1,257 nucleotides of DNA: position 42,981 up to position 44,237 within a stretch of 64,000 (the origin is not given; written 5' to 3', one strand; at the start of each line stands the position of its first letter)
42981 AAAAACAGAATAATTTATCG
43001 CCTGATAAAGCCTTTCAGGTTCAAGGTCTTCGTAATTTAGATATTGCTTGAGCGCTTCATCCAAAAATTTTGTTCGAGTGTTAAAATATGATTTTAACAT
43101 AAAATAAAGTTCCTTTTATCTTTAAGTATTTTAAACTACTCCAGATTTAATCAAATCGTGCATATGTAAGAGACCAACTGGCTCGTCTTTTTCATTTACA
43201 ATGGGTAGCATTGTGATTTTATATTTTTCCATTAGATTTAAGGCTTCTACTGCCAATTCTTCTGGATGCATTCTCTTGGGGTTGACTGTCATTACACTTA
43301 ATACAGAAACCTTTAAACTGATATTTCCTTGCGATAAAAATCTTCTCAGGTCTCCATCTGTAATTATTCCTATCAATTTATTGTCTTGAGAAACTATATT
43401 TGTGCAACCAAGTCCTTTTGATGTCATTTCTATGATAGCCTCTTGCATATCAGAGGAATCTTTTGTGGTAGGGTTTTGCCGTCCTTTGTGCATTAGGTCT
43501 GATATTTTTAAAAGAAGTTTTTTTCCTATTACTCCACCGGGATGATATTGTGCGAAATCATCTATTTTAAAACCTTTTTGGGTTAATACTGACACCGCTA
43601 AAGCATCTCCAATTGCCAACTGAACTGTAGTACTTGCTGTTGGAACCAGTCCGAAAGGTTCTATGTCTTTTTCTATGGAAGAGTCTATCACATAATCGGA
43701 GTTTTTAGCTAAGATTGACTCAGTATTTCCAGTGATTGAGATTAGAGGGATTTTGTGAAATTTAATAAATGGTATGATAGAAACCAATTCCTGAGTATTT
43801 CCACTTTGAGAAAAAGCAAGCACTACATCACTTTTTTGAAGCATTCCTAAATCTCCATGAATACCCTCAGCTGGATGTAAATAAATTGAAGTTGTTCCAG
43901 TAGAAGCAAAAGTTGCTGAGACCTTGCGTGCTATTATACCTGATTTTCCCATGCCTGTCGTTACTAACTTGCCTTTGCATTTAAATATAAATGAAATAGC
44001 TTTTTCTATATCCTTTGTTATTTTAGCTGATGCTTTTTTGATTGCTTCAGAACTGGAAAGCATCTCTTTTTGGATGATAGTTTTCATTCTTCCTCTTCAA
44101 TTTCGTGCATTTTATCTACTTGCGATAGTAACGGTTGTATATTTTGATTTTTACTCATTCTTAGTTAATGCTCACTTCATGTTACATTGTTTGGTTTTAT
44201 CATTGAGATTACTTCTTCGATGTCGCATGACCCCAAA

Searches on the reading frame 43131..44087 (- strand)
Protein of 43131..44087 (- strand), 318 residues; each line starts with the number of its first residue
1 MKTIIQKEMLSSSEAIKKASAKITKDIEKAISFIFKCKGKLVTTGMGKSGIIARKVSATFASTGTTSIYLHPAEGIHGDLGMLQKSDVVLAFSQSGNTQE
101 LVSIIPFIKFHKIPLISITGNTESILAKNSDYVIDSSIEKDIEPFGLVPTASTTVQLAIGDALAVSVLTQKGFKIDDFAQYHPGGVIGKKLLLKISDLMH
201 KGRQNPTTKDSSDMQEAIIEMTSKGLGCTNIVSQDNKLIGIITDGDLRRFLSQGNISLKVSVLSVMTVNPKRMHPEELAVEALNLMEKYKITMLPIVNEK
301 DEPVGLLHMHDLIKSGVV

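Call 3: search_protein_families(library=pfam, proteins=[window:43131-44087:-])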
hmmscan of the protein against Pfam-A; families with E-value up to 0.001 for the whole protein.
window:43131-44087:- (318 aa): 3 families
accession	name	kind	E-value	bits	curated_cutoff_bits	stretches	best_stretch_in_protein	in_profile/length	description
PF01380.27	SIS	-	5.8e-26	91.3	25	1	35-165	2-130/131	SIS domain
PF00571.33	CBS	-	6.5e-18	65.3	24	2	264-314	3-53/57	CBS domain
PF13580.11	SIS_2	-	0.00029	21.3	27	0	83-120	101-138/138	SIS domain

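Call 4: search_protein_families(library=ncbifam, proteins=[window:43131-44087:-])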
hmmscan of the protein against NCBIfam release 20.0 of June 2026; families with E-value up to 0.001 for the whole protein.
window:43131-44087:- (318 aa): 27 families (the best 25 are shown)
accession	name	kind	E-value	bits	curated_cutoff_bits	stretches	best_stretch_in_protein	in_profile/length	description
NF008141.0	PRK10892.1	equivalog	2.8e-99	332.5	505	1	13-318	24-328/328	arabinose-5-phosphate isomerase KdsD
TIGR00393.1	kpsF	subfamily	7.5e-94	314.2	203.7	1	39-308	1-268/268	KpsF/GutQ family sugar-phosphate isomerase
NF008581.0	PRK11543.1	equivalog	3.1e-83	279.4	481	1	12-317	17-320/321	arabinose-5-phosphate isomerase GutQ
NF040776.2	AlsR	equivalog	5.8e-14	51.7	400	1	3-171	94-260/279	transcriptional repressor AlsR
NF008458.0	PRK11337.1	equivalog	2.7e-13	49.5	378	1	3-169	106-270/293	MurR/RpiR family transcriptional regulator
NF011447.0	PRK14869.2-3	equivalog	1.5e-08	33.7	522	1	189-252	64-125/540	putative manganese-dependent inorganic diphosphatase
NF041552.1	TF_PrdR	equivalog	3.5e-08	32.2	795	1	193-313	6-122/577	sigma-54 dependent transcriptional regulator PrdR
NF008451.0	PRK11302.1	subfamily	7.4e-08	32.2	296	1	10-177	100-264/286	transcriptional regulator HexR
NF053603.1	HhpR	exception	8.3e-08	31.8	520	0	200-255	66-122/282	CBS domain-containing high hydrostatic pressure regulator HhpR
TIGR01302.1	IMP_dehydrog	equivalog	9e-08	31.4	481.5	1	216-315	101-199/450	IMP dehydrogenase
NF010701.0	PRK14101.1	equivalog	5.2e-07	28.2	920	1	25-173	456-600/638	bifunctional transcriptional regulator/glucokinase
NF001484.0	PRK00331.1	subfamily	8.6e-07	27.7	381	1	5-172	254-417/601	isomerizing glutamine--fructose-6-phosphate transaminase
NF011440.0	PRK14869.1-2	equivalog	1.5e-06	27.2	746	0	189-251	63-123/541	putative manganese-dependent inorganic diphosphatase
TIGR03127.2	RuMP_HxlB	equivalog_domain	4.5e-06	26.7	160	1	18-136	10-123/178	6-phospho-3-hexuloisomerase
NF011443.0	PRK14869.1-5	equivalog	9.5e-06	24.3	335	0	262-315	71-124/546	putative manganese-dependent inorganic diphosphatase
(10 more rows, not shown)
